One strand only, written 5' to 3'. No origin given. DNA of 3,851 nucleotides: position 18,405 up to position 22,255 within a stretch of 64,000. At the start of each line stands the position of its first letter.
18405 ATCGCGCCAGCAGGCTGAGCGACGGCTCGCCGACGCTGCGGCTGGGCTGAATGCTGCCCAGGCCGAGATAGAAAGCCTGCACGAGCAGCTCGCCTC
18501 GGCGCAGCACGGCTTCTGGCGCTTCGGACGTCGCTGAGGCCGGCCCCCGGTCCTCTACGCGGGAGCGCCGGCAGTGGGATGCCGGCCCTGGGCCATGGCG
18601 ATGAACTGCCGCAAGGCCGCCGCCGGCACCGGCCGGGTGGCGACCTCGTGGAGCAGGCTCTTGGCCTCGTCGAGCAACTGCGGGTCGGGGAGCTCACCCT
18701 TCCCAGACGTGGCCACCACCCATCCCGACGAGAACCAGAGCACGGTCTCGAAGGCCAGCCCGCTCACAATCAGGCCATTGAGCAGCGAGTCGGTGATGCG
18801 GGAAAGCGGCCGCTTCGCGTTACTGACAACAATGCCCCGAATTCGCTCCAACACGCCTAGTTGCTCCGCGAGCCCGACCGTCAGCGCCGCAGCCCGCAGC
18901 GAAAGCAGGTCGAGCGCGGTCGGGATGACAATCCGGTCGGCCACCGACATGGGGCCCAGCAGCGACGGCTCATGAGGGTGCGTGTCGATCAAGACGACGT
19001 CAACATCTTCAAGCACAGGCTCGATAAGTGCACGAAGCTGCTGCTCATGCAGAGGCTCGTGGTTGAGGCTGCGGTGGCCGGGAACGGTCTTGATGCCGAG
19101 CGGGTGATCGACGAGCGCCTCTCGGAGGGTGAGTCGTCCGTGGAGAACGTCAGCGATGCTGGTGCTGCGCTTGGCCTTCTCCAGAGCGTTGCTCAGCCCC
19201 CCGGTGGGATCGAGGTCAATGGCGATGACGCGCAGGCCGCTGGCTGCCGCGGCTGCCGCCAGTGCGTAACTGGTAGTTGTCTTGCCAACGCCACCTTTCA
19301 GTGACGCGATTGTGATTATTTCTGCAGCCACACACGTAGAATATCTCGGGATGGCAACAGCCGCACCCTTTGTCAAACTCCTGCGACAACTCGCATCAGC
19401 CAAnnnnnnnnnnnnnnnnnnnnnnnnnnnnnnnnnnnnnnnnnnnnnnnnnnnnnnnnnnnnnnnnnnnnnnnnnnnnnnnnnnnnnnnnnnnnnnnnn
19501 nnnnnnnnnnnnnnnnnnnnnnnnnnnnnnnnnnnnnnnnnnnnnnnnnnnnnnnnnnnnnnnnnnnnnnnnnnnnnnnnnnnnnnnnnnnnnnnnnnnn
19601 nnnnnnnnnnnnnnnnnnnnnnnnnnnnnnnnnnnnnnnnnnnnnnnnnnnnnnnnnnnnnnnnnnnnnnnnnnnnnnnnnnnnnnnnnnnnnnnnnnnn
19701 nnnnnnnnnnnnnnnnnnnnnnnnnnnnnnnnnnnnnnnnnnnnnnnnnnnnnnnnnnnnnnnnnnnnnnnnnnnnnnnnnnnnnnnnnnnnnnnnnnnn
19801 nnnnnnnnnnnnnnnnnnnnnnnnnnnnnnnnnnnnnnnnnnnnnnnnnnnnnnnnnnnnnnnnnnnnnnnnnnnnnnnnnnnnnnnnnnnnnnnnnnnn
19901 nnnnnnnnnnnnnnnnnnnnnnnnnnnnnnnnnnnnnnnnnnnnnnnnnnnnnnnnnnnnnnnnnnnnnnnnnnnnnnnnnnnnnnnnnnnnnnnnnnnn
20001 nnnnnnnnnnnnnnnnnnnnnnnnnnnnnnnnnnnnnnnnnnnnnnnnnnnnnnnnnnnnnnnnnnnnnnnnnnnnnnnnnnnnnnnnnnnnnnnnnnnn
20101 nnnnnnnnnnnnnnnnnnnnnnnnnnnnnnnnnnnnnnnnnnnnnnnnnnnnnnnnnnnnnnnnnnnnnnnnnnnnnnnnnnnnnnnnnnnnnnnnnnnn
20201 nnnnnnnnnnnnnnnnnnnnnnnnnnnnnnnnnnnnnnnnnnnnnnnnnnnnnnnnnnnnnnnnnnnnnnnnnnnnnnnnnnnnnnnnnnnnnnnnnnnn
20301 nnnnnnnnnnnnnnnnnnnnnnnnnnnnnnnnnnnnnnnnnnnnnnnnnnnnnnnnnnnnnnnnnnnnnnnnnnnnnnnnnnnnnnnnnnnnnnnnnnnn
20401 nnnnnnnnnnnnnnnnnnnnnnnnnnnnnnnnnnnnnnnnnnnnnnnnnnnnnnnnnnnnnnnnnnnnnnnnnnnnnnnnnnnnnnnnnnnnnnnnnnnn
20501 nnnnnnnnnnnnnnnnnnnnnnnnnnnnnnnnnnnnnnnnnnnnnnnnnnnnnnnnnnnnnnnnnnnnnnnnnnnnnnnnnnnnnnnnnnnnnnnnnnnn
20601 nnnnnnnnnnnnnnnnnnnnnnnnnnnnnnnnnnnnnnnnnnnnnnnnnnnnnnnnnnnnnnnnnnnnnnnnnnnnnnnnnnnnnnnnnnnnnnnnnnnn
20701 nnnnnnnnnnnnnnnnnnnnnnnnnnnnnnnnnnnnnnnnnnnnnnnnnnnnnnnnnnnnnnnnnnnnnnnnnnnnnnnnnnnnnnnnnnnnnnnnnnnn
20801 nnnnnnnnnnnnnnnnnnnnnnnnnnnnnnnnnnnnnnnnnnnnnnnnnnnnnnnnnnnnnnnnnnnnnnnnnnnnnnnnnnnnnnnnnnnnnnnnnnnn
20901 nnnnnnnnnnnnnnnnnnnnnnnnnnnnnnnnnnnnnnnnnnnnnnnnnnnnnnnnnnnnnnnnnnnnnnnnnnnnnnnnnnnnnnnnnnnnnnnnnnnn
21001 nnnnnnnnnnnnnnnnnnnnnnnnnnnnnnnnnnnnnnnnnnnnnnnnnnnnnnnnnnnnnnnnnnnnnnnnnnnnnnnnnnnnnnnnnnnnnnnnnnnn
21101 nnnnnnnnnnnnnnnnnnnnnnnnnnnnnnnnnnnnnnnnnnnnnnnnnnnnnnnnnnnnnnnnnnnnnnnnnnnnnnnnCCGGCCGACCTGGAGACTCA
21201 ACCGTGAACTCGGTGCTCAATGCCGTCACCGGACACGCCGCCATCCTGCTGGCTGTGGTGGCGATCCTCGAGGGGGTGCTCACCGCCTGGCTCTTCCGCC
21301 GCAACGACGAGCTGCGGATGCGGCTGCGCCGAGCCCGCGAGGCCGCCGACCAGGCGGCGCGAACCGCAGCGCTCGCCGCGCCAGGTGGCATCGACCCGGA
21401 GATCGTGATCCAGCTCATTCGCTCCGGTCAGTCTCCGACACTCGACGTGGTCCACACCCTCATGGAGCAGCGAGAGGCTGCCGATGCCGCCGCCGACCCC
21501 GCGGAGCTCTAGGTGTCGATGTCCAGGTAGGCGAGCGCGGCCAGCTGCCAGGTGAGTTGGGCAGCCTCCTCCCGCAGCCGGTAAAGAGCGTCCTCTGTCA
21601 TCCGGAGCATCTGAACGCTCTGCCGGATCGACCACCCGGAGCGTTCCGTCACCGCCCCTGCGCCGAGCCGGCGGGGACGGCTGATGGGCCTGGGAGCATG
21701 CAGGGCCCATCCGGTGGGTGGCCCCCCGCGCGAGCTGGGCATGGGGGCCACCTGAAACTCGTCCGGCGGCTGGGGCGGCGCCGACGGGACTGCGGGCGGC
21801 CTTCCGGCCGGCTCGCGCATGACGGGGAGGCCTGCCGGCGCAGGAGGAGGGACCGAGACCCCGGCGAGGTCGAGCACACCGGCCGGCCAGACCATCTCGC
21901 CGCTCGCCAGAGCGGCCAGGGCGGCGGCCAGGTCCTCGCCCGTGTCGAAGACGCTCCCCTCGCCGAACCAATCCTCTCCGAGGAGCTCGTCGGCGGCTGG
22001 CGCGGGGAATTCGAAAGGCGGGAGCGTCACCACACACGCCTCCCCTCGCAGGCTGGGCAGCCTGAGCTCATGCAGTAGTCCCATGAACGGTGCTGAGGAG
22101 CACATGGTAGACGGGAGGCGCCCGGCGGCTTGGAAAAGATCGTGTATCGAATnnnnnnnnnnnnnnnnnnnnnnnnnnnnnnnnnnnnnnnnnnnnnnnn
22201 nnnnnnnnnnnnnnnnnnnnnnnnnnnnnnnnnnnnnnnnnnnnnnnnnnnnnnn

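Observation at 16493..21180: Orphan ParA / ParB-like / coiled-coil / second ParA-like / DUF4388-like cluster next to a pilus ATPase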

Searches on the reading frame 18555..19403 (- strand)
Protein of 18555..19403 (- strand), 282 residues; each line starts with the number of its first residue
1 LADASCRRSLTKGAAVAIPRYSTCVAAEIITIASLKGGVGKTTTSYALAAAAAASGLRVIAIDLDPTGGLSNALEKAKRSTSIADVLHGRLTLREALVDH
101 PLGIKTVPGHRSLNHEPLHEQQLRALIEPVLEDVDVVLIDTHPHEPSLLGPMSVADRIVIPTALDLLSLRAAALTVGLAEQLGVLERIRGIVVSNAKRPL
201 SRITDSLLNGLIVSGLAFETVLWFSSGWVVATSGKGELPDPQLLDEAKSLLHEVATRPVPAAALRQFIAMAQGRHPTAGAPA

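Call 6: search_protein_families(library=pfam, max_evalue=0.01, proteins=[window:18555-19403:-])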
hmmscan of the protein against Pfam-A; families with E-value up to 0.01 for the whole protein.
window:18555-19403:- (282 aa): 9 families
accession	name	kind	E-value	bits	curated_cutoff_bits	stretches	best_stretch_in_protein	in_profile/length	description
PF13614.12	AAA_31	-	4.9e-21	75.9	27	1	28-170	2-155/177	AAA domain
PF01656.29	CbiA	-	8.4e-15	55.3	25.4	1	30-198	1-85/125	CobQ/CobB/MinD/ParA nucleotide binding domain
PF09140.17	MipZ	-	6.1e-08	32.7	20.7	1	29-162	2-129/262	ATPase MipZ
PF02374.21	ArsA_ATPase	-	9.3e-08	32.1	24.3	1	34-84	7-59/305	Anion-transporting ATPase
PF10609.15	ParA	-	1.6e-07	31.5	27.1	1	28-71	4-47/246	NUBPL iron-transfer P-loop NTPase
PF07015.17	VirC1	-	1.8e-06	27.9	24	1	28-82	2-56/231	VirC1 protein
PF00142.24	Fer4_NifH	-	0.00055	19.9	25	1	36-90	8-62/271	4Fe-4S iron sulfur cluster binding proteins, NifH/frxC family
PF06564.18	CBP_BcsQ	-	0.0025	17.8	21.3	1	29-68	3-42/234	Cellulose biosynthesis protein BcsQ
PF13481.12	AAA_25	-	0.0032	17.6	27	1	28-141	33-151/195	AAA domain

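Call 22: search_protein_families(library=ncbifam, max_evalue=0.001, proteins=[window:18555-19331:-])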
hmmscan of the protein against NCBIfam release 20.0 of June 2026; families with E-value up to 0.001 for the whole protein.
window:18555-19331:- (258 aa): 26 families (the best 25 are shown)
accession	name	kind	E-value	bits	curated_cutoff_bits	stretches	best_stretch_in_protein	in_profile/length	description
TIGR01969.1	minD_arch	subfamily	2e-19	69.8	201.75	1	5-175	2-173/251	cell division ATPase MinD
NF041546.1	ParA_partition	equivalog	3.3e-18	66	180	2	5-59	1-55/203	ParA family partition ATPase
TIGR01968.1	minD_bact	equivalog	5e-16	58.8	212.9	1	3-170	1-171/261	septum site-determining protein MinD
TIGR03453.1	partition_RepA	equivalog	1.6e-11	43.7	348.45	1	4-48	105-149/387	plasmid partitioning protein RepA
NF047398.1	AAA_KGGVGR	domain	6.1e-11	43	90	1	4-66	3-68/190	KGGVGR-motif variant AAA ATPase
TIGR01007.1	eps_fam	subfamily_domain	1.5e-09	37.7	108.05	1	5-119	19-137/204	polysaccharide biosynthesis tyrosine autokinase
TIGR03371.1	cellulose_yhjQ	equivalog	2.7e-09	36.9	157.85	1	4-120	2-125/246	cellulose biosynthesis protein BcsQ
NF010443.0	PRK13869.1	subfamily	1.1e-08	34.3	446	1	4-50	122-168/405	plasmid-partitioning protein RepA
NF007350.0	PRK09841.1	equivalog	1.2e-07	30.2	1248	1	4-120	532-651/726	tyrosine-protein kinase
NF010259.0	PRK13705.1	equivalog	2.3e-07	30.1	725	0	4-43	107-147/388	plasmid-partitioning protein SopA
TIGR03815.1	CpaE_hom_Actino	equivalog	2.5e-07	30.1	154.45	1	3-151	111-265/340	septum site-determining protein Ssd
NF010423.0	PRK13849.1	equivalog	4e-07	29.6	313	1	4-58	2-56/231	conjugal transfer ATPase VirC1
NF008079.0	PRK10818.1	equivalog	1.9e-06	27.4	508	1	3-145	2-150/270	septum site-determining protein MinD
TIGR00345.1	GET3_arsA_TRC40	subfamily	2.1e-06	27.5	135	1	12-52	5-45/299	TRC40/GET3/ArsA family transport-energizing ATPase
NF033200.1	F430_CfbC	exception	3e-06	26.8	402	1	12-68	8-64/260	Ni-sirohydrochlorin a,c-diamide reductive cyclase ATP-dependent reductase subunit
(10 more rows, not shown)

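Call 34: search_solved_structures(query=window:18555-19331:-, max_evalue=0.00001)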
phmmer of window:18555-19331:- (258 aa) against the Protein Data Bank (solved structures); distinct sequences matched with E-value up to 0.00001: 24.
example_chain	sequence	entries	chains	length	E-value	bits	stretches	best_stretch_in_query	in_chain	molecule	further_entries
1wcv_1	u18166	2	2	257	1.3e-10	44.8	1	6-165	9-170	SEGREGATION PROTEIN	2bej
5j1j_A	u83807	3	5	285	2.1e-10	44.1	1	4-119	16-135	Site-determining protein | Transcriptional antiactivator FleN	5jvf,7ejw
4v03_A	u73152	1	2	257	3e-10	43.6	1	3-159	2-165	SITE-DETERMINING PROTEIN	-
6iub_A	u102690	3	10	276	3.2e-10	43.5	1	1-154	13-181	SpoOJ regulator (Soj)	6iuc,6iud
8pb9_A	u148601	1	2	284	8.8e-10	42.1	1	4-119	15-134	Antiactivator FleN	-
8p53_A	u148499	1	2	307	1.1e-09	41.8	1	4-119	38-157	Antiactivator FleN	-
4pfs_A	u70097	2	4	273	1.1e-09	41.8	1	4-147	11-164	Cobyrinic Acid a,c-diamide synthase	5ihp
5if9_A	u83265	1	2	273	1.1e-09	41.8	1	4-147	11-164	Cobyrinic Acid a,c-diamide synthase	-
4v02_A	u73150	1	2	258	1.8e-09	41.1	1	3-159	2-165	SITE-DETERMINING PROTEIN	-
2bek_A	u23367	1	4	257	1.9e-09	41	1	6-165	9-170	SEGREGATION PROTEIN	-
1hyq_A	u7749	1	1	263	2.7e-09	40.5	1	5-185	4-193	CELL DIVISION INHIBITOR (MIND-1)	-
8jmj_A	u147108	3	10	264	3.7e-09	40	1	1-154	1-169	SpoOJ regulator (Soj)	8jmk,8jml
8ray_B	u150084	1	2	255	4.1e-09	39.9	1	4-148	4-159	ParA family protein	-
5zme_A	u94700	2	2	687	3.1e-07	33.7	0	9-51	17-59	ATPase ARSA1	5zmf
6riq_C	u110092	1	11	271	8.4e-07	32.3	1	3-154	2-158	Site-determining protein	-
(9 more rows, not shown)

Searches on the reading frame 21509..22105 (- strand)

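Call 6: search_protein_families(library=pfam, max_evalue=0.01, proteins=[window:21509-22105:-])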
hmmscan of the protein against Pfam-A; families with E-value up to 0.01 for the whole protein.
window:21509-22105:- (198 aa): 0 families

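Call 15: search_protein_families(library=pfam, max_evalue=10, proteins=[window:21509-22105:-])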
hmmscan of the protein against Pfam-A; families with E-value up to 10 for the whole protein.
window:21509-22105:- (198 aa): 2 families
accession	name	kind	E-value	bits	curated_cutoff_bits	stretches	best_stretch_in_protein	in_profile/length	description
PF13551.12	HTH_29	-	0.047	14.2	28.1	1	156-183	10-38/64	Winged helix-turn helix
PF11336.14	DUF3138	-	0.25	10.4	27.3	1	140-178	213-251/525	Protein of unknown function (DUF3138)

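Call 22: search_protein_families(library=ncbifam, max_evalue=0.001, proteins=[window:21509-22105:-])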
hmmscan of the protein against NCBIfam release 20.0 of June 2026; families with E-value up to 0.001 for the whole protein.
window:21509-22105:- (198 aa): 0 families
